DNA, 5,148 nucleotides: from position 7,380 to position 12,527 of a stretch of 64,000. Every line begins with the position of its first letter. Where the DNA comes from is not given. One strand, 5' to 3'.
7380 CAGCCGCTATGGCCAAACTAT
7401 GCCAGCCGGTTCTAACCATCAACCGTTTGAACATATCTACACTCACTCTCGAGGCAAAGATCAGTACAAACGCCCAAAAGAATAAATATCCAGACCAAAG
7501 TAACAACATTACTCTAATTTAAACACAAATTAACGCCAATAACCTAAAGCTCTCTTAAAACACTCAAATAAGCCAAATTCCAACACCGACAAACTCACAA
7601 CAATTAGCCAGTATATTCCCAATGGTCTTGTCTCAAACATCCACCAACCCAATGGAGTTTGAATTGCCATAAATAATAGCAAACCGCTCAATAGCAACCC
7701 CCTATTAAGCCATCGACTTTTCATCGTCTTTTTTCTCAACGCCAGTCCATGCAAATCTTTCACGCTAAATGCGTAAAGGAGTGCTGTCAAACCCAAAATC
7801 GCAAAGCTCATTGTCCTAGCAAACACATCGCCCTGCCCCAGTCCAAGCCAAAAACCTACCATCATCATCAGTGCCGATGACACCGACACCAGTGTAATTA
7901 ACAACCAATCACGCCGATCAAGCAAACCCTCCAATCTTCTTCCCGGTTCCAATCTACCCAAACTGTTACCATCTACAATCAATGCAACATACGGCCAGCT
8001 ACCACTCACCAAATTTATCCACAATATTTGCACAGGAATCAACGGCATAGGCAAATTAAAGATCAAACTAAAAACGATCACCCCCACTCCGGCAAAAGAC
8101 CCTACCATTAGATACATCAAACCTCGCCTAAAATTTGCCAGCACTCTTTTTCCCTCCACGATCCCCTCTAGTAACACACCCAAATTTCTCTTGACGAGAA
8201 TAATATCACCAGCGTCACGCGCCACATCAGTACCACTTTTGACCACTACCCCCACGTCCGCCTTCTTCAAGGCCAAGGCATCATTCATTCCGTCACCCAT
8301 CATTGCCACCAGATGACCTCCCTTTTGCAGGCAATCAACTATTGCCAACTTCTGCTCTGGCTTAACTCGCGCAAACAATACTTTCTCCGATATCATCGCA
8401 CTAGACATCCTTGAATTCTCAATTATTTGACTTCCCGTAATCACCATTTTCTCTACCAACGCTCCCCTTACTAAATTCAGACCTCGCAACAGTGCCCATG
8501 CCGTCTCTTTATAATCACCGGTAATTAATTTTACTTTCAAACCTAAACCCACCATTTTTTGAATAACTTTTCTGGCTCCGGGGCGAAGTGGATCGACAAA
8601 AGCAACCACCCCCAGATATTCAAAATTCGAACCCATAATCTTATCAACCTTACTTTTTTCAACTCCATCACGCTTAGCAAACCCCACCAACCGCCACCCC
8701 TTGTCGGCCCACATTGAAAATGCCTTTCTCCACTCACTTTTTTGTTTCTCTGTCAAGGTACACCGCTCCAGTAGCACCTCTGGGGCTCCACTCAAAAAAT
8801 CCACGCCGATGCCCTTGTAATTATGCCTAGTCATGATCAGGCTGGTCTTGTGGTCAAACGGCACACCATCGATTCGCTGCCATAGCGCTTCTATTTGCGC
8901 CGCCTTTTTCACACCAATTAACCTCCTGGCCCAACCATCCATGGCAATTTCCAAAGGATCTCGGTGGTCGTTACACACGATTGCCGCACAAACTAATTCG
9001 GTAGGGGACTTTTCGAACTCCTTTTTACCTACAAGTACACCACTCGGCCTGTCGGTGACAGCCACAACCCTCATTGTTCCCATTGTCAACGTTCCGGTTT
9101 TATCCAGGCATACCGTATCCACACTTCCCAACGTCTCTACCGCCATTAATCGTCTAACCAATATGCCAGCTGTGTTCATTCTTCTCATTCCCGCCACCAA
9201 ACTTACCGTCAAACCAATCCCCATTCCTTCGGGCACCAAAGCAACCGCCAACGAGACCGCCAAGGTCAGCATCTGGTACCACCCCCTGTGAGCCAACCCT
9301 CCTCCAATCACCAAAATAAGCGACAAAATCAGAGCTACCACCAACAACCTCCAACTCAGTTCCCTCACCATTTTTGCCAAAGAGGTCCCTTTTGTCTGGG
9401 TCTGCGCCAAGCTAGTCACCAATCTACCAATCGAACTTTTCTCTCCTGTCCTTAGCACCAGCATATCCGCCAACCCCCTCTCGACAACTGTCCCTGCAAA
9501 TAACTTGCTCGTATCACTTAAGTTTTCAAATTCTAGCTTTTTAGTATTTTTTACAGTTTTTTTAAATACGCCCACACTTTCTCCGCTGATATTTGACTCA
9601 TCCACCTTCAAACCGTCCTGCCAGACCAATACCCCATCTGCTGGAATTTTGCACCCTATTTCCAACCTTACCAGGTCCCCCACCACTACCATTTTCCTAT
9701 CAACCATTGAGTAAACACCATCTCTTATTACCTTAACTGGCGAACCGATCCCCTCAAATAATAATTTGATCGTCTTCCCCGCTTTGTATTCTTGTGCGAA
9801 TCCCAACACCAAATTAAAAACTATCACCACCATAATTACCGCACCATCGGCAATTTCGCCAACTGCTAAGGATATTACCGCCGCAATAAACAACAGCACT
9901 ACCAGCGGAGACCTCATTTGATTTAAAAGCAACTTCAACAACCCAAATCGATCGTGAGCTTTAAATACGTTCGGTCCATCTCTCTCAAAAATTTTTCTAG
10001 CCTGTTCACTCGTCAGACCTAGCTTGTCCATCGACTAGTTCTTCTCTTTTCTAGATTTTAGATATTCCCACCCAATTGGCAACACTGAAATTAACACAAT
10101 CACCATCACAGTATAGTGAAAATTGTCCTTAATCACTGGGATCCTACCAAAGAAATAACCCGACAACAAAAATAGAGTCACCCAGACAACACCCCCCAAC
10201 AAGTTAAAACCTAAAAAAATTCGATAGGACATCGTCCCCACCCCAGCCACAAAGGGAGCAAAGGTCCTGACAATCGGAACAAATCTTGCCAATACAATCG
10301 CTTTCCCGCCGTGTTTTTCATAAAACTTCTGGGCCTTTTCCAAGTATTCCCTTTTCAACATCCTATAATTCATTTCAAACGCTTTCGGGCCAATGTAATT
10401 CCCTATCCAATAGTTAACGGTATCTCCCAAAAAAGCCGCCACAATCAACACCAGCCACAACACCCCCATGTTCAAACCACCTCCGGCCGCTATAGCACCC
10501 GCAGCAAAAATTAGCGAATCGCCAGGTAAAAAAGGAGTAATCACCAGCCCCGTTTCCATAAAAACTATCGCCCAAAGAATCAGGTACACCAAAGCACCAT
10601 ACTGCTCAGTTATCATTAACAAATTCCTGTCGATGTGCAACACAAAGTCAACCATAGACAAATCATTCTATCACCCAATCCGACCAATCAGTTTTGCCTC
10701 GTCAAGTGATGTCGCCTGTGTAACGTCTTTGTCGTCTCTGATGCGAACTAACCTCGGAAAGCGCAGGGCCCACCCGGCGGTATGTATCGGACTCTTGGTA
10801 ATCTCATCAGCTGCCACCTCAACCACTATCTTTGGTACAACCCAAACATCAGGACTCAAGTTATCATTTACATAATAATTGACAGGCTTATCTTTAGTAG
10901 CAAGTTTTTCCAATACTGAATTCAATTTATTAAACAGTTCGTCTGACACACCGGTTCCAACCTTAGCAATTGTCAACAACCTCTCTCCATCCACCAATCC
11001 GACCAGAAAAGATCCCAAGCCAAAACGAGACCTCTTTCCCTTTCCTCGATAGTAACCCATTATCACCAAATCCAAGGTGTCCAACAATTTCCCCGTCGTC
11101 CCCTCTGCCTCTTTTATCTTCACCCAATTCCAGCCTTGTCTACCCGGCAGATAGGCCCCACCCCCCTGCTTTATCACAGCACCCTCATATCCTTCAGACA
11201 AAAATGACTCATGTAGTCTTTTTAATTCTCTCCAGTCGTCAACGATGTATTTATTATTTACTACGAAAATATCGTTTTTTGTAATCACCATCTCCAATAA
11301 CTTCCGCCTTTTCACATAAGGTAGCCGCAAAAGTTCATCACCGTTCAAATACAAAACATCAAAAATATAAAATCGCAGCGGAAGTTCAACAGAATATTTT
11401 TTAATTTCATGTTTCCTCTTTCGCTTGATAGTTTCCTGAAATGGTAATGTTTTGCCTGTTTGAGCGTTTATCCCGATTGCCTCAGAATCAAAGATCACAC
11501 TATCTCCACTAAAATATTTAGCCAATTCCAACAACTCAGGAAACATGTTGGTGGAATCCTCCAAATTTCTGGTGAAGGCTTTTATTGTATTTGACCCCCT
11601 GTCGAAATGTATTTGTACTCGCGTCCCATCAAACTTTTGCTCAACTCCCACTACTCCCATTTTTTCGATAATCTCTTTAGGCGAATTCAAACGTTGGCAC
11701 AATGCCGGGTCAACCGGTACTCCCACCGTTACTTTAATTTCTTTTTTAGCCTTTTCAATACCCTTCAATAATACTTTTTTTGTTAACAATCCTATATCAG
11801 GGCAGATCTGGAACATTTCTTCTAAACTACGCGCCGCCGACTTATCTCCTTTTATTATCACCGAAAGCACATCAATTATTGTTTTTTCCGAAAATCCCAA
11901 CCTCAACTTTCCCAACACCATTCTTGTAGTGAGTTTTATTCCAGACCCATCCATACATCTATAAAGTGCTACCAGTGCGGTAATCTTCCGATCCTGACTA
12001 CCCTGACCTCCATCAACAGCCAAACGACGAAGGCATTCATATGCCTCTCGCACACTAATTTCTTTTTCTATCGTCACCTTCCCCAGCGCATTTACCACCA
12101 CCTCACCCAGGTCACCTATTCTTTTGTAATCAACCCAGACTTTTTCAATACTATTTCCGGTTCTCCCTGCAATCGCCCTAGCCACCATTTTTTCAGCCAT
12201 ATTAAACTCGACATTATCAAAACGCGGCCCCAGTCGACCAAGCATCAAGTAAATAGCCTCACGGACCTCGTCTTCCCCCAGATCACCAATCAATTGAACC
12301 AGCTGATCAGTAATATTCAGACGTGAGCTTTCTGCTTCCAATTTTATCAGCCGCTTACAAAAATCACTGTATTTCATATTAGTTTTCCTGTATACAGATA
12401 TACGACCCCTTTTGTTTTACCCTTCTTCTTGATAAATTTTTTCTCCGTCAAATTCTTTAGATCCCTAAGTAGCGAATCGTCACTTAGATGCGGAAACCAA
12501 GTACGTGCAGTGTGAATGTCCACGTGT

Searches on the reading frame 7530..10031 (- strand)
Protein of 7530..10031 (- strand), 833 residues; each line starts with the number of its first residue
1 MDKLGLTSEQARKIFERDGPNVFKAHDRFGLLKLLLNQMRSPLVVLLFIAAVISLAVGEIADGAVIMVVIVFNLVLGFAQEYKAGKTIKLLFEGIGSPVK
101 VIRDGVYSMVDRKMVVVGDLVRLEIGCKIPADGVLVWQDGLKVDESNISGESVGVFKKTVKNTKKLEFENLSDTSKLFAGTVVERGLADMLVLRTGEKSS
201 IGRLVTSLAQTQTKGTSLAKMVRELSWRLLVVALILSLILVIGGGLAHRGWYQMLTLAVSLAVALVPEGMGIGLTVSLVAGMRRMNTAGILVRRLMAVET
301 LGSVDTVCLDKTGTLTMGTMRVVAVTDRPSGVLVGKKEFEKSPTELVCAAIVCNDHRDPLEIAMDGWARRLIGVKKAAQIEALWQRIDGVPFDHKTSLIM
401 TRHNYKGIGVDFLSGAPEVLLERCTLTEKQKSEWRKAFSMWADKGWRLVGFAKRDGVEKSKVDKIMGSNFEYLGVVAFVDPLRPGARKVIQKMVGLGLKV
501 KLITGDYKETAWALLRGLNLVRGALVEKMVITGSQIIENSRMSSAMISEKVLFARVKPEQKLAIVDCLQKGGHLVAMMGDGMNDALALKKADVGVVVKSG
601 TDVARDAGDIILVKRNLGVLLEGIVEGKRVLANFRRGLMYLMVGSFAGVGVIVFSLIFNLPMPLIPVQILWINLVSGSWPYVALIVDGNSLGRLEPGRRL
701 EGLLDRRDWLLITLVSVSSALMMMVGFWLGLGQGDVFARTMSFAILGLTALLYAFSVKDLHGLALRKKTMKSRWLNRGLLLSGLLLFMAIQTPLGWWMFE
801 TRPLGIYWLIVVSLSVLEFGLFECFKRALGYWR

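Call 13: search_protein_families(library=pfam, proteins=[window:7530-10031:-], max_evalue=0.00001)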
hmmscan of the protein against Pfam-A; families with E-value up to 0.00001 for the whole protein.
window:7530-10031:- (833 aa): 4 families
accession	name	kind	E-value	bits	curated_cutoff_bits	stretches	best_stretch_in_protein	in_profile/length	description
PF00122.25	E1-E2_ATPase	-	6.2e-38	130.6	28.1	1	98-286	6-179/181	E1-E2 ATPase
PF00689.26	Cation_ATPase_C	-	1.6e-24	87.1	27.3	1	661-827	1-174/175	Cation transporting ATPase, C-terminus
PF00702.32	Hydrolase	-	1.4e-18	68.4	26.4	1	304-592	1-191/191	haloacid dehalogenase-like hydrolase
PF00690.31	Cation_ATPase_N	-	3.1e-10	40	20.4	1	4-54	19-69/69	Cation transporter/ATPase, N-terminus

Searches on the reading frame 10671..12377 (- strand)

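Call 13: search_protein_families(library=pfam, proteins=[window:10671-12377:-], max_evalue=0.00001)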
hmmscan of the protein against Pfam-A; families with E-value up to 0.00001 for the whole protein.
window:10671-12377:- (568 aa): 3 families
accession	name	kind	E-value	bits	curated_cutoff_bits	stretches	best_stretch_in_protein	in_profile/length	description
PF01068.26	DNA_ligase_A_M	-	4.3e-47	160.9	26.2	1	224-422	1-204/204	ATP dependent DNA ligase domain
PF04675.19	DNA_ligase_A_N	-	7.7e-31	108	24.6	1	3-171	2-173/174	DNA ligase N terminus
PF04679.21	DNA_ligase_A_C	-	7.1e-23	81.3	27.5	1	453-550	4-94/94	ATP dependent DNA ligase C terminal region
